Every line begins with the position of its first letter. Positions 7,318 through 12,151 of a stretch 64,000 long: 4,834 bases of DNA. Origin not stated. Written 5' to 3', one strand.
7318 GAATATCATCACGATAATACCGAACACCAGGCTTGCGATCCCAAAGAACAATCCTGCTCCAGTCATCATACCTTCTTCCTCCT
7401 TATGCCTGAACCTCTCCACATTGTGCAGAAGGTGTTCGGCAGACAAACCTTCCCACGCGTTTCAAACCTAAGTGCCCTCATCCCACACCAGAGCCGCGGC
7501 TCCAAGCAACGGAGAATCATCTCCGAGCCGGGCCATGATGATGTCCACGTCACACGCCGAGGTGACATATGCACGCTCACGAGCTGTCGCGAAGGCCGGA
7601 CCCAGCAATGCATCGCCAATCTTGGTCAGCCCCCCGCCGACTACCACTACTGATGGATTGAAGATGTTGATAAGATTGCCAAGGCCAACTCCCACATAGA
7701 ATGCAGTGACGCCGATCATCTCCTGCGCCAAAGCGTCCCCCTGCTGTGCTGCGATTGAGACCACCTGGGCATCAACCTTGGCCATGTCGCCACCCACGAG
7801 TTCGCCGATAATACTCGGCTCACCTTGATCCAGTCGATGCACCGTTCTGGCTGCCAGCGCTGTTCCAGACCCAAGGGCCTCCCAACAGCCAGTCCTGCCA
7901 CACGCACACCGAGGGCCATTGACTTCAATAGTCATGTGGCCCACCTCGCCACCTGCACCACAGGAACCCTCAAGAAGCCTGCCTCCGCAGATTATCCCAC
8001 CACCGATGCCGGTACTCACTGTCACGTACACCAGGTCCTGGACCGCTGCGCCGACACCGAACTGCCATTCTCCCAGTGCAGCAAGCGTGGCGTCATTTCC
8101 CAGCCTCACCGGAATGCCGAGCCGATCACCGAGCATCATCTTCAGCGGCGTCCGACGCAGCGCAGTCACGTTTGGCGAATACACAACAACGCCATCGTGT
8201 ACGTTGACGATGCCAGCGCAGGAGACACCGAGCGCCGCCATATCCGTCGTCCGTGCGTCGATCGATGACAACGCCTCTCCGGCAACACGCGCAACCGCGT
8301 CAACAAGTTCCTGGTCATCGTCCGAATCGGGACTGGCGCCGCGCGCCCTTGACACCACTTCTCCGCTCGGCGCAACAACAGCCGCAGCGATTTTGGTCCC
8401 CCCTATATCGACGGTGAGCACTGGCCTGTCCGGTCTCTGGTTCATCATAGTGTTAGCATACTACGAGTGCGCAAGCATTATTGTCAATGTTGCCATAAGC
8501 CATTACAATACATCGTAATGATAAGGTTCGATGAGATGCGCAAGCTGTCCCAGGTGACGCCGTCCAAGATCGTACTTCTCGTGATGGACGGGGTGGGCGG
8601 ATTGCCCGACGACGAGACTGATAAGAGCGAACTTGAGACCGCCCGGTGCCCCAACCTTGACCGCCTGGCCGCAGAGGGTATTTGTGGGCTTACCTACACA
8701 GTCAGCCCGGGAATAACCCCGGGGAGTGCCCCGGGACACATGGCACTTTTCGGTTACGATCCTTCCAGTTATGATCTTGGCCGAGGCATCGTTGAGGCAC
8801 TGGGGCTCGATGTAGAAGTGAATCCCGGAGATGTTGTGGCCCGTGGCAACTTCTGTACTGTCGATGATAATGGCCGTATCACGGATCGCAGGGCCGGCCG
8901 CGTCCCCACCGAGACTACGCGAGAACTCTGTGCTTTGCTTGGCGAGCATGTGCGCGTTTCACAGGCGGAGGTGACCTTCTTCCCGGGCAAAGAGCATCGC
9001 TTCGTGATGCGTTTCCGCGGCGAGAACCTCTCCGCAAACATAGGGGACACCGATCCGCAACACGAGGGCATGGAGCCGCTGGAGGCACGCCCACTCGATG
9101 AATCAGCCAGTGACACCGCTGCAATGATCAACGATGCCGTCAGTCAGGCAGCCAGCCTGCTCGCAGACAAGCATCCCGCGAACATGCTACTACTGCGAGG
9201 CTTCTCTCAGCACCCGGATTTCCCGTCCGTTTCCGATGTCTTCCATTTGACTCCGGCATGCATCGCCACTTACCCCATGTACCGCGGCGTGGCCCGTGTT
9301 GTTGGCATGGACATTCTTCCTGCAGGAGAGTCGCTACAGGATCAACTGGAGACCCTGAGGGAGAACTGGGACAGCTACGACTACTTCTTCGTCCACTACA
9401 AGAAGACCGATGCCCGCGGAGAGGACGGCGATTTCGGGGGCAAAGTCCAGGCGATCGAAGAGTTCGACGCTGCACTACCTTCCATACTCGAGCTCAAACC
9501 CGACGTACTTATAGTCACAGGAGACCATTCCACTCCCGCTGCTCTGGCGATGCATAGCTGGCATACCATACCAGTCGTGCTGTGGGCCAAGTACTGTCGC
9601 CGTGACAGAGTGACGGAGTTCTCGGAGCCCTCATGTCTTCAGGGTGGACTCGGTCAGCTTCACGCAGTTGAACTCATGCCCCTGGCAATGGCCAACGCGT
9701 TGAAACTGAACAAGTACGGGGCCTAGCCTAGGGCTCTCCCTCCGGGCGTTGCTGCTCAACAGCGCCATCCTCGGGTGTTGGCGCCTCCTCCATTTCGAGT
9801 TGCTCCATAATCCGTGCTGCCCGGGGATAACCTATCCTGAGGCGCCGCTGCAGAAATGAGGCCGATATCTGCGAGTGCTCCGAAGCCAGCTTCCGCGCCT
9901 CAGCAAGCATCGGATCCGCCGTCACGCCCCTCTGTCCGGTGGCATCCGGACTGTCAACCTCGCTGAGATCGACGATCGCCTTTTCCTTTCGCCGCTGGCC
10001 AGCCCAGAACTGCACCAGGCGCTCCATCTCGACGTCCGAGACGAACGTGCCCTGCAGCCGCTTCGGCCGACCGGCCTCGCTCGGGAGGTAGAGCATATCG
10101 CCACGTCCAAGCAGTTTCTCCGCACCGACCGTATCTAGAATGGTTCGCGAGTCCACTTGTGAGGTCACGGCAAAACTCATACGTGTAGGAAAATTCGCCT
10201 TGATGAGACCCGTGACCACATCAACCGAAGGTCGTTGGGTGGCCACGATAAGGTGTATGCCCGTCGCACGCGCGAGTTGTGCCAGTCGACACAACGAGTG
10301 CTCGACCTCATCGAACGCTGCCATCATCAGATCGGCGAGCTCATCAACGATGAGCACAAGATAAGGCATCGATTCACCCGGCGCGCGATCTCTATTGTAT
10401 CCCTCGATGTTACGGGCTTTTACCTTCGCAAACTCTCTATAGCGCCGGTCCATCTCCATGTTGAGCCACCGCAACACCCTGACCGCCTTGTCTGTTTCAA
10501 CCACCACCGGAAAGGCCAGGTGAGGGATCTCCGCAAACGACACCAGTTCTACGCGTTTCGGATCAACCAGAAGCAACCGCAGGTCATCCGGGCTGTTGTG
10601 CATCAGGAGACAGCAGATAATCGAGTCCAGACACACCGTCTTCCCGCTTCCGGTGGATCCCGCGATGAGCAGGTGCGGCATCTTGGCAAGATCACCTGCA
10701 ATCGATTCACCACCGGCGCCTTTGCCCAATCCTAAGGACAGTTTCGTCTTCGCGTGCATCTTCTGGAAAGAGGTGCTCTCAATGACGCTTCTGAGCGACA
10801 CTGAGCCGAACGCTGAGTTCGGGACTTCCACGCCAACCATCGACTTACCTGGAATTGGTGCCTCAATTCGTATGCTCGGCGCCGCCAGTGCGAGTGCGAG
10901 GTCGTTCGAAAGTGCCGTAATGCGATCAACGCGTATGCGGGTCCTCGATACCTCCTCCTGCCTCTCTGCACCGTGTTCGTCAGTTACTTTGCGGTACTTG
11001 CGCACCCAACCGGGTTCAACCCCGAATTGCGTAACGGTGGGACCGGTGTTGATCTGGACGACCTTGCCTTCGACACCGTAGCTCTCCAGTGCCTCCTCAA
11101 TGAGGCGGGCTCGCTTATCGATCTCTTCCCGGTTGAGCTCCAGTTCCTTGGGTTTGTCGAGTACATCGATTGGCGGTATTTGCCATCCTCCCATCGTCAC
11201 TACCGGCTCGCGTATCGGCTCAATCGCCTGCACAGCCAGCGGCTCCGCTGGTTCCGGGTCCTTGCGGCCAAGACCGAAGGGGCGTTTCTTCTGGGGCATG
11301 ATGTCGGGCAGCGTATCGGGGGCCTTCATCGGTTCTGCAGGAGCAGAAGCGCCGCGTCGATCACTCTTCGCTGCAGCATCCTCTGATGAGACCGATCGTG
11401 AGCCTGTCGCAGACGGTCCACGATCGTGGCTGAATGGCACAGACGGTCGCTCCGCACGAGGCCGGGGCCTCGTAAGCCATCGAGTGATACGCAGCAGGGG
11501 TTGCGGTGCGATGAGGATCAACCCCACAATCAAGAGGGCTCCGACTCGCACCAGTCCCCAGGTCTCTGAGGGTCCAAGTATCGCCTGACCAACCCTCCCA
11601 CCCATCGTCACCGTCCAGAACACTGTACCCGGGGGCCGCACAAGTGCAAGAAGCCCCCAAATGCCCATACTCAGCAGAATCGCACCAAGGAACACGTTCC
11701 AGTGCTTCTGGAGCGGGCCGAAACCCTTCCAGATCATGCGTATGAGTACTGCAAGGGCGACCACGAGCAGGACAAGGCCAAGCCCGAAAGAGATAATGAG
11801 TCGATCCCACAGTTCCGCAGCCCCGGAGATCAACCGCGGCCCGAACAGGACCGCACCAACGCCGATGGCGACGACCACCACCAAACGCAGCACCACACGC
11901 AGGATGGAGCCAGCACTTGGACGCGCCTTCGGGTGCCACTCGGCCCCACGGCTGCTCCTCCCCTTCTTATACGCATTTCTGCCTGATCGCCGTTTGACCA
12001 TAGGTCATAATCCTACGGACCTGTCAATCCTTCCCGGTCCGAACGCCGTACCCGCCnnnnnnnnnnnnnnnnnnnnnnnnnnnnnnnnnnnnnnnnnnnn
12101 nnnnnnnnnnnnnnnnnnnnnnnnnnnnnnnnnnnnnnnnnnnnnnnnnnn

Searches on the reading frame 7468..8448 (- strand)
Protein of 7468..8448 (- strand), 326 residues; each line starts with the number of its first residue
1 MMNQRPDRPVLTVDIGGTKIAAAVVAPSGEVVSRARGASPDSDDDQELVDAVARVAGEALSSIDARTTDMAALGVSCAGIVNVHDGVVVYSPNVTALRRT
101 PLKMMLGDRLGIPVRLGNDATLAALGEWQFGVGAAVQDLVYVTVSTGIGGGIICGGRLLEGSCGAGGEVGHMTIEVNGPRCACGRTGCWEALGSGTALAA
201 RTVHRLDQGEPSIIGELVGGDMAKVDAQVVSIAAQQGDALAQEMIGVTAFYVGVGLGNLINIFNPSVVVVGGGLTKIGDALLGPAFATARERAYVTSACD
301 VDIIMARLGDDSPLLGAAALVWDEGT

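Call 52: search_protein_families(library=pfam, proteins=[window:7468-8448:-], max_evalue=0.00001)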
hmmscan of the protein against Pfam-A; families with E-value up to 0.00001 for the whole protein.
window:7468-8448:- (326 aa): 1 family
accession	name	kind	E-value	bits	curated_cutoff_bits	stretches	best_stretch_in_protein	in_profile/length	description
PF00480.26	ROK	-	5.8e-69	233.3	22.9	1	11-322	2-292/294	ROK family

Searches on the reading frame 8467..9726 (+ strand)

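Call 52: search_protein_families(library=pfam, proteins=[window:8467-9726:+], max_evalue=0.00001)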
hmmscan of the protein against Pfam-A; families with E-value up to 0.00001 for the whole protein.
window:8467-9726:+ (419 aa): 2 families
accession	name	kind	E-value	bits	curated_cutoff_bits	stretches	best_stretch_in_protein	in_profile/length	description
PF10143.14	PhosphMutase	-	1.2e-48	165.6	21.5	1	68-239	1-170/170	2,3-bisphosphoglycerate-independent phosphoglycerate mutase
PF01676.23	Metalloenzyme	-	2.2e-42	145.8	24.3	1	34-409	2-251/252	Metalloenzyme superfamily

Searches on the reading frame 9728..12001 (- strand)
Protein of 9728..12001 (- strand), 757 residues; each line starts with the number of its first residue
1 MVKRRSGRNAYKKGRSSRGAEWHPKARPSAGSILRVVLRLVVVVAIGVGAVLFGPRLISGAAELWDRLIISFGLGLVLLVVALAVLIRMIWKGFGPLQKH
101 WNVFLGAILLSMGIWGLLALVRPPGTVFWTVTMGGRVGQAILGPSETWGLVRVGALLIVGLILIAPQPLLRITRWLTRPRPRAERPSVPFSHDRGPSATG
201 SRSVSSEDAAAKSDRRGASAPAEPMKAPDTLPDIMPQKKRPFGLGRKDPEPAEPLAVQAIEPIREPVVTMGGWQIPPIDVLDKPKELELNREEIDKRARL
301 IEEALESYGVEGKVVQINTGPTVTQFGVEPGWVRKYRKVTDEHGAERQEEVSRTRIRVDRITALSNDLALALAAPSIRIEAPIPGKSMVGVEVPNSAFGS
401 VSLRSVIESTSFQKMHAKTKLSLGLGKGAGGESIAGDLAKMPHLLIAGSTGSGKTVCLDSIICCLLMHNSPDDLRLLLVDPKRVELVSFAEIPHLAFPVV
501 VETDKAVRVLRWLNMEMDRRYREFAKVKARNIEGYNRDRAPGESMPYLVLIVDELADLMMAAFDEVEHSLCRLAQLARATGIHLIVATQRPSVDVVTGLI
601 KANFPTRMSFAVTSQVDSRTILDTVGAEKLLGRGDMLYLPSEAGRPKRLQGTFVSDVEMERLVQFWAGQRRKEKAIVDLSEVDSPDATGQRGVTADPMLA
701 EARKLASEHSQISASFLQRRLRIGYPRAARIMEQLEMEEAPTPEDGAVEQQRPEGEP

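Call 52: search_protein_families(library=pfam, proteins=[window:9728-12001:-], max_evalue=0.00001)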
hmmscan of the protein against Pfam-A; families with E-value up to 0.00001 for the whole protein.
window:9728-12001:- (757 aa): 3 families
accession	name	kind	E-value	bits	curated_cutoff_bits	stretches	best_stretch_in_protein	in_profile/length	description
PF01580.24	FtsK_SpoIIIE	-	2.6e-52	177.9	24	1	403-593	2-221/221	FtsK/SpoIIIE family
PF17854.6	FtsK_alpha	-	4.4e-28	97.9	22.9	1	275-395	1-101/101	FtsK alpha domain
PF09397.16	FtsK_gamma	-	9.3e-16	57.7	30.6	1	695-745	3-53/63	Ftsk gamma domain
